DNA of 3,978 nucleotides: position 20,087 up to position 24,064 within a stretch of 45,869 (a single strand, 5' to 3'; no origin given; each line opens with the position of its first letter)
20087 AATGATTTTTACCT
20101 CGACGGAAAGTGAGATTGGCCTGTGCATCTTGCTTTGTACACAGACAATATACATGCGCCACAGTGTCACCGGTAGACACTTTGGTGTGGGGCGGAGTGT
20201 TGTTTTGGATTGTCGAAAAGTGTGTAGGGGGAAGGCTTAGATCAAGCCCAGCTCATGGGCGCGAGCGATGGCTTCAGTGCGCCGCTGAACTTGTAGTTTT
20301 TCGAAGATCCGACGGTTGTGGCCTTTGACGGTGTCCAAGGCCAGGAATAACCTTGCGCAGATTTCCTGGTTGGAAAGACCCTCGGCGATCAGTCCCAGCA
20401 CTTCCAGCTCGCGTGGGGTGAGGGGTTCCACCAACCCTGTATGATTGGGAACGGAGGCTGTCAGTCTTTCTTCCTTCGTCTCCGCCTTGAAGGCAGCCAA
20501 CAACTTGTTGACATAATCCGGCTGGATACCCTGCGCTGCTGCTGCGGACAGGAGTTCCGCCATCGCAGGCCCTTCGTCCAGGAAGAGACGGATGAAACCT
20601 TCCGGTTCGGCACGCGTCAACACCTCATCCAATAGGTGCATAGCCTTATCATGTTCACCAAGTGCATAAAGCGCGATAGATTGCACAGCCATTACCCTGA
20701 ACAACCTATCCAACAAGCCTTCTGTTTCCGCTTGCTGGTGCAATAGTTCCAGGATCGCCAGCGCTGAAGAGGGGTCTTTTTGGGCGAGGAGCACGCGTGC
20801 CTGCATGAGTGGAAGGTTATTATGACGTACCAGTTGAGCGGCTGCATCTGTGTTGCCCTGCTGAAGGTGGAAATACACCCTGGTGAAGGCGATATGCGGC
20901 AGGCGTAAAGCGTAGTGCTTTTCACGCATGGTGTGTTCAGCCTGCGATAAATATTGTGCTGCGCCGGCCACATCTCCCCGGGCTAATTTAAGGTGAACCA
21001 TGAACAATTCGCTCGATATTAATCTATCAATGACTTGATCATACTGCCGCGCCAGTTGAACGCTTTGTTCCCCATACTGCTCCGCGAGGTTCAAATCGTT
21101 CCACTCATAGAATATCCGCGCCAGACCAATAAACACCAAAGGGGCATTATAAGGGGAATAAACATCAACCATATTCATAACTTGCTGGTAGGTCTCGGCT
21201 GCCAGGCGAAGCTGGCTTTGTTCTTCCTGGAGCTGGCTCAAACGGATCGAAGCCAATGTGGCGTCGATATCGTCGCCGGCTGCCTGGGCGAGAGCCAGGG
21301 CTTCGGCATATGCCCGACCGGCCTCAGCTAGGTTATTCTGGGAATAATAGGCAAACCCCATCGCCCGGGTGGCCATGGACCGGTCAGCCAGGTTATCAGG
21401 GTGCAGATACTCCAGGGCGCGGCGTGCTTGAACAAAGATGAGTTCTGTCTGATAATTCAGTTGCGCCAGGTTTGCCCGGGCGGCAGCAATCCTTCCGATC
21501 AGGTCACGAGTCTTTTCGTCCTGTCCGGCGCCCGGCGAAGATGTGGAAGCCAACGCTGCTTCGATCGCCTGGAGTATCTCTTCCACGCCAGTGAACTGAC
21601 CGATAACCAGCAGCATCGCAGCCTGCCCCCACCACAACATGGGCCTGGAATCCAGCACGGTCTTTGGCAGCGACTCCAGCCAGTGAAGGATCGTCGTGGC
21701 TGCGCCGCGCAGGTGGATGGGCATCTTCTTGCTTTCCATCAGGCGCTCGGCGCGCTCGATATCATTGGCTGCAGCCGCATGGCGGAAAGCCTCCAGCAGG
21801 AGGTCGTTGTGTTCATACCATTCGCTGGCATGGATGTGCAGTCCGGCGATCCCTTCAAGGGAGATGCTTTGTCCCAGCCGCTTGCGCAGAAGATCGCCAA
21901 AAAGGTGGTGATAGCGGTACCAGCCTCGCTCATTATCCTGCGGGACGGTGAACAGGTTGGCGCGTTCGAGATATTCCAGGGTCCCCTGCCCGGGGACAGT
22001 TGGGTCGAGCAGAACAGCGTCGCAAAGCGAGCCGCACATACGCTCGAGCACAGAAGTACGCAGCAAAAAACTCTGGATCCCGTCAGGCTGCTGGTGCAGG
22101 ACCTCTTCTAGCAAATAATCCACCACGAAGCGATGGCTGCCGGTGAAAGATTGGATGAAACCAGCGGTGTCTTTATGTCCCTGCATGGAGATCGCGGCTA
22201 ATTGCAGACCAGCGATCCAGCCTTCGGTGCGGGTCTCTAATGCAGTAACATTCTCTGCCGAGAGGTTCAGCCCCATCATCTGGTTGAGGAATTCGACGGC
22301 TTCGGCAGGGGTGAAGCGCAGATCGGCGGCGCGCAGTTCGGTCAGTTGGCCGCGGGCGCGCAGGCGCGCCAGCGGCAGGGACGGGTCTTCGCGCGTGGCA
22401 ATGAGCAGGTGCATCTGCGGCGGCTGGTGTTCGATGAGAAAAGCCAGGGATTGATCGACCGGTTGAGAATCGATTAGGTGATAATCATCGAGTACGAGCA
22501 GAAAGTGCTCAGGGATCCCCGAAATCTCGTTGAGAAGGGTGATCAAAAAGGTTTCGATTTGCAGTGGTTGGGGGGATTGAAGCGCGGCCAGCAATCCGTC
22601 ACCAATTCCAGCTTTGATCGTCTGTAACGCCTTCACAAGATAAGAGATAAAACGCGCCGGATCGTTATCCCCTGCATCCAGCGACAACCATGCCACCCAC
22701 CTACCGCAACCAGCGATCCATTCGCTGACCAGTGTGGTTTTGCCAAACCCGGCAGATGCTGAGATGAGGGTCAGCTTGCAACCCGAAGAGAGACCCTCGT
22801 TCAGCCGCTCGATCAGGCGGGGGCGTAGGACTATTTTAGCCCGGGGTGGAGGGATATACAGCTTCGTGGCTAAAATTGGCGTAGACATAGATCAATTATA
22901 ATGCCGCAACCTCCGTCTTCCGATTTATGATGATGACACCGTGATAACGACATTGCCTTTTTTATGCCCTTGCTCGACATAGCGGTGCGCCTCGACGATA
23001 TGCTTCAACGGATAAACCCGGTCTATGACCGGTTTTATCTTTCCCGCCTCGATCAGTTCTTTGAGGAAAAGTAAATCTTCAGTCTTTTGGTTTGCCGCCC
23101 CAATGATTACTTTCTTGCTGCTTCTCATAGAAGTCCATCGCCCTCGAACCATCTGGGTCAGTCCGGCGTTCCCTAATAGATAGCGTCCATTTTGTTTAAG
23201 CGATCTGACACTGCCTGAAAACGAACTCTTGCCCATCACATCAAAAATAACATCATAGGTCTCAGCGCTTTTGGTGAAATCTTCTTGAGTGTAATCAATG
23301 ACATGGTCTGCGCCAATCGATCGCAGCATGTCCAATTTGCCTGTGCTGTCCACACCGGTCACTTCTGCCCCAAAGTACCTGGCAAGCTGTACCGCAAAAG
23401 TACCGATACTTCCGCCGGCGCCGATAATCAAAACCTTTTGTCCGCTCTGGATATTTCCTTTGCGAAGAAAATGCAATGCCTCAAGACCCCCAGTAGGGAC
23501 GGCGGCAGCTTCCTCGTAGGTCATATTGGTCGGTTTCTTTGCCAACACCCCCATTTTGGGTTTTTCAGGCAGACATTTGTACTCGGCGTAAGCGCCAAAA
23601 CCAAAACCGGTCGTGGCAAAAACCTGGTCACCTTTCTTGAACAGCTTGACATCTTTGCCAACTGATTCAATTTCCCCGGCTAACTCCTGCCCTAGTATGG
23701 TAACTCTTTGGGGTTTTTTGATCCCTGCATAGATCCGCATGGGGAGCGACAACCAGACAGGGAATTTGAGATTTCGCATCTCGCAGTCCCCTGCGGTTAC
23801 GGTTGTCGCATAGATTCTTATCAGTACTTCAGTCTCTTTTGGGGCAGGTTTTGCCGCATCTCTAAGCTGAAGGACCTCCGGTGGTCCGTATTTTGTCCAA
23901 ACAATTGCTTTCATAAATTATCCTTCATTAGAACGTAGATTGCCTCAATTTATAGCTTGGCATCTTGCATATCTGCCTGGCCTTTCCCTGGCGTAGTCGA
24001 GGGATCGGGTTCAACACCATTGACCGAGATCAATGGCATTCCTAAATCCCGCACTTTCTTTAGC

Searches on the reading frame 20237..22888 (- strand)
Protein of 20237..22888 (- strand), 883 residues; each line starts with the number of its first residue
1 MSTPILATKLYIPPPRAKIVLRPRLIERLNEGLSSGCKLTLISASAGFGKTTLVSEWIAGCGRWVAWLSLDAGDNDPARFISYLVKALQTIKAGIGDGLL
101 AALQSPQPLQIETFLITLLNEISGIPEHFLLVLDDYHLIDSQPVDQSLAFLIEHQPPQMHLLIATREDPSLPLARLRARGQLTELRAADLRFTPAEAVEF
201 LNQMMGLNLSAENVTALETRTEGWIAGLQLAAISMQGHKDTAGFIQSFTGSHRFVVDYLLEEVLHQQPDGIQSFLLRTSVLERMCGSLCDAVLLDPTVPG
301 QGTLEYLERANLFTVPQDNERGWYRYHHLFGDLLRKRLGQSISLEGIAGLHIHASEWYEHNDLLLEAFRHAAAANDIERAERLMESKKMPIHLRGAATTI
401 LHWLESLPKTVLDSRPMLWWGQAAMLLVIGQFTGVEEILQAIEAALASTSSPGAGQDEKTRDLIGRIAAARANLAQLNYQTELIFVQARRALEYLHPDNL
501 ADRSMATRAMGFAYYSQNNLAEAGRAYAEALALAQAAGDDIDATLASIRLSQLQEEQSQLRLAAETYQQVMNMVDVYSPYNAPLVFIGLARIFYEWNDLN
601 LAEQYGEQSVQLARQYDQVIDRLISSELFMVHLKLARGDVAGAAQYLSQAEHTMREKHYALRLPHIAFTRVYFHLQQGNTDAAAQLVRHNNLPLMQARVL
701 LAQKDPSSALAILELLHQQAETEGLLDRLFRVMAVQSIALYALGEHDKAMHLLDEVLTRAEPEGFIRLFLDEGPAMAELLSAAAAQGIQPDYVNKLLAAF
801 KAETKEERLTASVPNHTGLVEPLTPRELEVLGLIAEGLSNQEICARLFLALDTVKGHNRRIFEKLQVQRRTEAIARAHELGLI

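Call 35: search_protein_families(library=pfam, max_evalue=0.001, proteins=[window:20237-22888:-])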
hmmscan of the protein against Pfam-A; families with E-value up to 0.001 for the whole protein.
window:20237-22888:- (883 aa): 5 families
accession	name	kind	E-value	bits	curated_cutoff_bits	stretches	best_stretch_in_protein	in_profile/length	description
PF17874.7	TPR_MalT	-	5.6e-66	223.6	45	1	465-784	1-334/336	MalT-like TPR region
PF00196.25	GerE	-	2.2e-16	59.7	23.5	1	822-875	2-55/57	Bacterial regulatory proteins, luxR family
PF13191.12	AAA_16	-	2.5e-07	31.8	32.6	1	29-163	16-166/167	AAA ATPase domain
PF13424.12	TPR_12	-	6.7e-07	29.9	30.1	1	506-573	5-74/77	Tetratricopeptide repeat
PF10602.15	RPN7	-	1.8e-05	25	29.6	0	590-686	43-135/174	26S proteasome subunit RPN7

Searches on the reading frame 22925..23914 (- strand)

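Call 35: search_protein_families(library=pfam, max_evalue=0.001, proteins=[window:22925-23914:-])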
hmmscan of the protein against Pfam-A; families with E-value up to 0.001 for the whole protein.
window:22925-23914:- (329 aa): 4 families
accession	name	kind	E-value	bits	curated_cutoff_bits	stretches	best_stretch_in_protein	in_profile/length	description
PF13602.12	ADH_zinc_N_2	-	3.6e-29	102.8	27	1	200-324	1-134/134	Zinc-binding dehydrogenase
PF00107.32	ADH_zinc_N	-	3.4e-15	56.6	31.8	1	170-247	2-87/129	Zinc-binding dehydrogenase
PF08240.17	ADH_N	-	1.6e-12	48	23.5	1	27-118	2-97/104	Alcohol dehydrogenase GroES-like domain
PF01262.27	AlaDh_PNT_C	-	4.3e-05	23.5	23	1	155-223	23-96/214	Alanine dehydrogenase/PNT, C-terminal domain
